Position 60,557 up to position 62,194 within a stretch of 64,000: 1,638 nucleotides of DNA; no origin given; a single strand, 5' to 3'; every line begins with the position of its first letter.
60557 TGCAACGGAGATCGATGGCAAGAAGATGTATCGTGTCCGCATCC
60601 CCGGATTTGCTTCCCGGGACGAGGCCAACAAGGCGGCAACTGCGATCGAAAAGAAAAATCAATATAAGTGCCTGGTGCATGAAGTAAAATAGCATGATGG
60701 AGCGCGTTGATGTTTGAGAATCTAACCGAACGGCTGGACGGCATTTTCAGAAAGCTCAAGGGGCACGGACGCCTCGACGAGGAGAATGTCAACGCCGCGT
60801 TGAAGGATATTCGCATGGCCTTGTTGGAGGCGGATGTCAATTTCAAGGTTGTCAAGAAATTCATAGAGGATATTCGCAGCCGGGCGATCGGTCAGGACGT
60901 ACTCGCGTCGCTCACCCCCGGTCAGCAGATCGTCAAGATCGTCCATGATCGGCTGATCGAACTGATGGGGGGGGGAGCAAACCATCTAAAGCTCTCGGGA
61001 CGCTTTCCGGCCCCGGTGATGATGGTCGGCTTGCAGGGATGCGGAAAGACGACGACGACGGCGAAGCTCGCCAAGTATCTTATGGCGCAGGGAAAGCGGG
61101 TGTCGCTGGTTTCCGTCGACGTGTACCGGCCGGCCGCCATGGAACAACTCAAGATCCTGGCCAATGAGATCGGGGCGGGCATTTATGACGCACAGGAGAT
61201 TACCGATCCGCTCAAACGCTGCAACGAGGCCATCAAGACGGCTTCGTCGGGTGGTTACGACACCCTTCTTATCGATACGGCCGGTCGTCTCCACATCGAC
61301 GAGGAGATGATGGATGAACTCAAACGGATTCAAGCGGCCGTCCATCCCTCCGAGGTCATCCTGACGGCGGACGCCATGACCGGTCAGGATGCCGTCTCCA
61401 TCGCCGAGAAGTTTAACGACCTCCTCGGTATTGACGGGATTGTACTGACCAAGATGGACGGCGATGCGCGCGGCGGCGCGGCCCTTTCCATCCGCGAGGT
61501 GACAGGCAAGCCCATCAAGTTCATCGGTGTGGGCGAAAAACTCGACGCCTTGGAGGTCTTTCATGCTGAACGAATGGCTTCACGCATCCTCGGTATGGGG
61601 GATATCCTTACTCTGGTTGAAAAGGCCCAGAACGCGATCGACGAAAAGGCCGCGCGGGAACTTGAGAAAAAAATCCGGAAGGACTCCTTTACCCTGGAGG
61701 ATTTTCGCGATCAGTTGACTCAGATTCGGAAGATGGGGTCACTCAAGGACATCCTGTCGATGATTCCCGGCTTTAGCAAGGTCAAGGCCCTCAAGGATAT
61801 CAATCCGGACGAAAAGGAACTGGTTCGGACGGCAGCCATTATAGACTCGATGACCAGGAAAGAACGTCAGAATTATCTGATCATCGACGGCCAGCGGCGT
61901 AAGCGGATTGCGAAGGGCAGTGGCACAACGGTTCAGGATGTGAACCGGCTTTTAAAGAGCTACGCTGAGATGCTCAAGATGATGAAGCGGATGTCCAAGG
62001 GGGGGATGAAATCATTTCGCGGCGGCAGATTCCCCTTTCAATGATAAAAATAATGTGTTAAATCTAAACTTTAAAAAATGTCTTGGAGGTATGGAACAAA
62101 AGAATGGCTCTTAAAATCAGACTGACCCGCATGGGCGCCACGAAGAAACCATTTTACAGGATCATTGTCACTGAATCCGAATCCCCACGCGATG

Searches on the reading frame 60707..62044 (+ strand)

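Call 55: search_protein_families(library=pfam, proteins=[window:60707-62044:+], max_evalue=0.000001)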
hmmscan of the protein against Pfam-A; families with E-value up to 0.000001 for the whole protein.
window:60707-62044:+ (445 aa): 5 families
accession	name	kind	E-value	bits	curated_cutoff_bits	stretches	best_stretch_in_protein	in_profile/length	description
PF00448.28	SRP54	-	1.7e-74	250.1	22.7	1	104-296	4-196/196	SRP54-type protein, GTPase domain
PF02978.25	SRP_SPB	-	2.9e-35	121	27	1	327-426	1-91/91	Signal peptide binding domain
PF02881.24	SRP54_N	-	2.1e-24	86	22.4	1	6-83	1-75/75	SRP54-type protein, helical bundle domain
PF01656.29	CbiA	-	9.4e-09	35.7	25.4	1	111-257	9-90/125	CobQ/CobB/MinD/ParA nucleotide binding domain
PF13401.12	AAA_22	-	5.5e-08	33.6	27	0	105-219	9-120/130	AAA domain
